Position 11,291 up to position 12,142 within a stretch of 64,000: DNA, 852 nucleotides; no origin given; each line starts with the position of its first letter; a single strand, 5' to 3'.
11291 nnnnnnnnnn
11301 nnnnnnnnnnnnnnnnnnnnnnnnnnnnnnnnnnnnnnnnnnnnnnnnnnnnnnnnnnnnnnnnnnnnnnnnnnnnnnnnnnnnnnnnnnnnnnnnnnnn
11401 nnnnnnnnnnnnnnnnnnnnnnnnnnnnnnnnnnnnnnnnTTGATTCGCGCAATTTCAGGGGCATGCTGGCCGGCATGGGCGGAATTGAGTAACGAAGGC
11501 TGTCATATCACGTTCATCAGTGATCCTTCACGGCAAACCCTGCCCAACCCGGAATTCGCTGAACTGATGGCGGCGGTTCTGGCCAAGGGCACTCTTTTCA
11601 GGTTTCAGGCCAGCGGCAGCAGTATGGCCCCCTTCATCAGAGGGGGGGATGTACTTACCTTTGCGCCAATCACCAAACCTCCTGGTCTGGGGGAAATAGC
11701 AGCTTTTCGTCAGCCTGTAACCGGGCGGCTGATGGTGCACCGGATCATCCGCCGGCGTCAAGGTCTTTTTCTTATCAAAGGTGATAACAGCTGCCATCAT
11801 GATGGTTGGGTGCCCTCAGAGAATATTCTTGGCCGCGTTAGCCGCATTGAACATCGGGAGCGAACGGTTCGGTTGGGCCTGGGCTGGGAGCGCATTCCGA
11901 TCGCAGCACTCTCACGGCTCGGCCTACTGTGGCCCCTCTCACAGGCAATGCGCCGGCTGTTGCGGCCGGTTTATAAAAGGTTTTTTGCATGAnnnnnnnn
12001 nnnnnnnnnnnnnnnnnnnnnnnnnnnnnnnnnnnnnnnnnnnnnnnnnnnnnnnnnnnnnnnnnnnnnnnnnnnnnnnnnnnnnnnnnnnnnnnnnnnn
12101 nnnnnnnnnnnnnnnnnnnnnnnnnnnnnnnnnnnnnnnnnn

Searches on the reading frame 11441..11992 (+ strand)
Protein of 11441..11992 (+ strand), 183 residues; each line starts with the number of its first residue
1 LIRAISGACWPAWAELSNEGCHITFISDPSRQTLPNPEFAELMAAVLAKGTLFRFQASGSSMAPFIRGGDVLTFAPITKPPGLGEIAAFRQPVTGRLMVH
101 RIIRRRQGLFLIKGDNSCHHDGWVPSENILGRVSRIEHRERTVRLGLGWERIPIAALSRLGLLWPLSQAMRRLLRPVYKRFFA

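Call 27: search_protein_families(library=ncbifam, proteins=[window:11441-11992:+], max_evalue=0.001)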
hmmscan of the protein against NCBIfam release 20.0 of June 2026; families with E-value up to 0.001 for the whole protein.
window:11441-11992:+ (183 aa): 2 families
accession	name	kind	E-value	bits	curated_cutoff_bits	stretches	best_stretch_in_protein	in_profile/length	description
TIGR02228.1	sigpep_I_arch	equivalog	9.6e-09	35.3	51.85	1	59-137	38-122/158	signal peptidase I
TIGR02754.1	sod_Ni_protease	equivalog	4.9e-05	23.7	63.25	1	58-133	4-88/90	nickel-type superoxide dismutase maturation protease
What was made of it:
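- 11441..11992 (+): The only S24/S26 signal-peptidase-like protease in the window; the candidate leader peptidase for both peptides. NCBIfam archaeal-type signal peptidase I 1e-8 (call 27).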

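Call 55: search_protein_families(library=pfam, proteins=[window:11441-11992:+], max_evalue=0.001)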
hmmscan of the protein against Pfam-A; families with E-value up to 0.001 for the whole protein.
window:11441-11992:+ (183 aa): 1 family
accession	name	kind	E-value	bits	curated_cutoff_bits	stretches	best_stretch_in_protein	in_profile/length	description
PF00717.28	Peptidase_S24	-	8.4e-06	25.9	23.3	1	41-133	23-115/116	Peptidase S24-like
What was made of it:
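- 11441..11992 (+): Pfam Peptidase_S24 8e-6 (call 55).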
